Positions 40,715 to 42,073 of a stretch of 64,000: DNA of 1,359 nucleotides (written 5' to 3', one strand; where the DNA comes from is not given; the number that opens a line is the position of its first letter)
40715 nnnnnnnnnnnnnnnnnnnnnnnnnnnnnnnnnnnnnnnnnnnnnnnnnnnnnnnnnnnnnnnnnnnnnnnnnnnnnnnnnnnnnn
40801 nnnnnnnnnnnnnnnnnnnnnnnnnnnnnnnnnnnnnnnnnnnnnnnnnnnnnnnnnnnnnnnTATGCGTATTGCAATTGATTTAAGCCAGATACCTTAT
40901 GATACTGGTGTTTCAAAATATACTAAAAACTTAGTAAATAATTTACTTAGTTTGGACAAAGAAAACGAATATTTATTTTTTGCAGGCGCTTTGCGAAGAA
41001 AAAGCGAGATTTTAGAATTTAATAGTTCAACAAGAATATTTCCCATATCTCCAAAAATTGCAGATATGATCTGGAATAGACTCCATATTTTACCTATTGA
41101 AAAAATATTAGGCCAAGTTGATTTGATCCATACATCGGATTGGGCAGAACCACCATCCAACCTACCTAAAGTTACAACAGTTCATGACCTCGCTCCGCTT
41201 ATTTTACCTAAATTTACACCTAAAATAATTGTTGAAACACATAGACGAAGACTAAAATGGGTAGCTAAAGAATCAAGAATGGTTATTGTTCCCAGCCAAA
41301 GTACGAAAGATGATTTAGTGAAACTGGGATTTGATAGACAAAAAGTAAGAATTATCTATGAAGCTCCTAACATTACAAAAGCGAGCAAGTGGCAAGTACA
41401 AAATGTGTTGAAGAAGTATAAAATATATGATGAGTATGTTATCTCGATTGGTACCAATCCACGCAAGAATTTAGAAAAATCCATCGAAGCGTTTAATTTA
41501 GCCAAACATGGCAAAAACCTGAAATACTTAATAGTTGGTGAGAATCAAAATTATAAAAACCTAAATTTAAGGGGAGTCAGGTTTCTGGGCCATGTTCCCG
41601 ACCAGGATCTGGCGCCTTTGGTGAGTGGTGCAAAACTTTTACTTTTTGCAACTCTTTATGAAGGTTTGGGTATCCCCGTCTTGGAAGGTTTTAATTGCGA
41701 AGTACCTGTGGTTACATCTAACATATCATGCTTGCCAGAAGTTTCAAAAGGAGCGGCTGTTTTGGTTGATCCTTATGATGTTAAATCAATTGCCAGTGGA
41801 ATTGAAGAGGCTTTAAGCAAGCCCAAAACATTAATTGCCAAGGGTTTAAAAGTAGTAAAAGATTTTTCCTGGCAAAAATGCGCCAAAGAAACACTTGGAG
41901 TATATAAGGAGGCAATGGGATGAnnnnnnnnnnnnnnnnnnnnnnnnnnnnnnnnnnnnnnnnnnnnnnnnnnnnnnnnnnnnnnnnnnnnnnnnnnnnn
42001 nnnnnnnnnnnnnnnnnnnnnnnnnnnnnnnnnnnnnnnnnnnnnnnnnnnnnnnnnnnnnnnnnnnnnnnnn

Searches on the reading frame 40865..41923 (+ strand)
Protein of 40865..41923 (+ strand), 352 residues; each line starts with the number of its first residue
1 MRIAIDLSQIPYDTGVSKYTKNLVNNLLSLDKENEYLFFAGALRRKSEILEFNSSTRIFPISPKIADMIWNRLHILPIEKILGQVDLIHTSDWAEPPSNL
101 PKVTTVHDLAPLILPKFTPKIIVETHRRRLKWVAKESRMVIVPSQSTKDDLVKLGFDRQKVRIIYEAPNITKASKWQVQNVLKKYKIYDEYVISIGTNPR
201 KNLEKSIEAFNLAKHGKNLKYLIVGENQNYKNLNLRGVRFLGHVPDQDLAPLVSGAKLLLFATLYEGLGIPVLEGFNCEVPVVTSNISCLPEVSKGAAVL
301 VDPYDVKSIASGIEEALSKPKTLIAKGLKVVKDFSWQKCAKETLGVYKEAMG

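Call 14: find_encoding_contigs(protein=window:40865-41923:+, flank=10000, max_places=1)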
Protein window:40865-41923:+ (352 aa): 5 contigs read that carry it; 1 place shown.
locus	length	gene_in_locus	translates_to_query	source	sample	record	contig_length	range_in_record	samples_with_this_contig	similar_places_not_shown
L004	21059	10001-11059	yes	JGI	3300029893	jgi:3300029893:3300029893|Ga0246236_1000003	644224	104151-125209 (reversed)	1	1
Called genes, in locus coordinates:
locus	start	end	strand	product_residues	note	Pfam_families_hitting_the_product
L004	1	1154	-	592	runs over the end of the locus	PF13522:GATase_6, PF13537:GATase_7, PF12481:DUF3700 (faint), PF00733:Asn_synthase, PF06508:QueC (faint)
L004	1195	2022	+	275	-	PF00535:Glycos_transf_2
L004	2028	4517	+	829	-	PF00690:Cation_ATPase_N, PF00122:E1-E2_ATPase, PF00702:Hydrolase, PF13246:Cation_ATPase, PF00689:Cation_ATPase_C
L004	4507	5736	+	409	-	PF13231:PMT_2 (weak)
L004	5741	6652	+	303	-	PF00534:Glycos_transf_1, PF13692:Glyco_trans_1_4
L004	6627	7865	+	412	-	-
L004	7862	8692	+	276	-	PF00535:Glycos_transf_2, PF10111:Glyco_tranf_2_2, PF13506:Glyco_transf_21 (faint), PF13641:Glyco_tranf_2_3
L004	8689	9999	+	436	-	PF13231:PMT_2 (weak)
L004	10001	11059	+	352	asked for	PF13439:Glyco_transf_4, PF00534:Glycos_transf_1, PF13692:Glyco_trans_1_4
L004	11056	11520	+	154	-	PF13420:Acetyltransf_4 (weak), PF00583:Acetyltransf_1, PF13673:Acetyltransf_10, PF13508:Acetyltransf_7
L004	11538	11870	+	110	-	PF18924:DUF5674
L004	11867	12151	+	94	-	-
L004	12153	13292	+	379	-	PF20706:GT4-conflict, PF00534:Glycos_transf_1, PF13692:Glyco_trans_1_4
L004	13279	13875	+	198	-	PF00132:Hexapep, PF14602:Hexapep_2 (weak)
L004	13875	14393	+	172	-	-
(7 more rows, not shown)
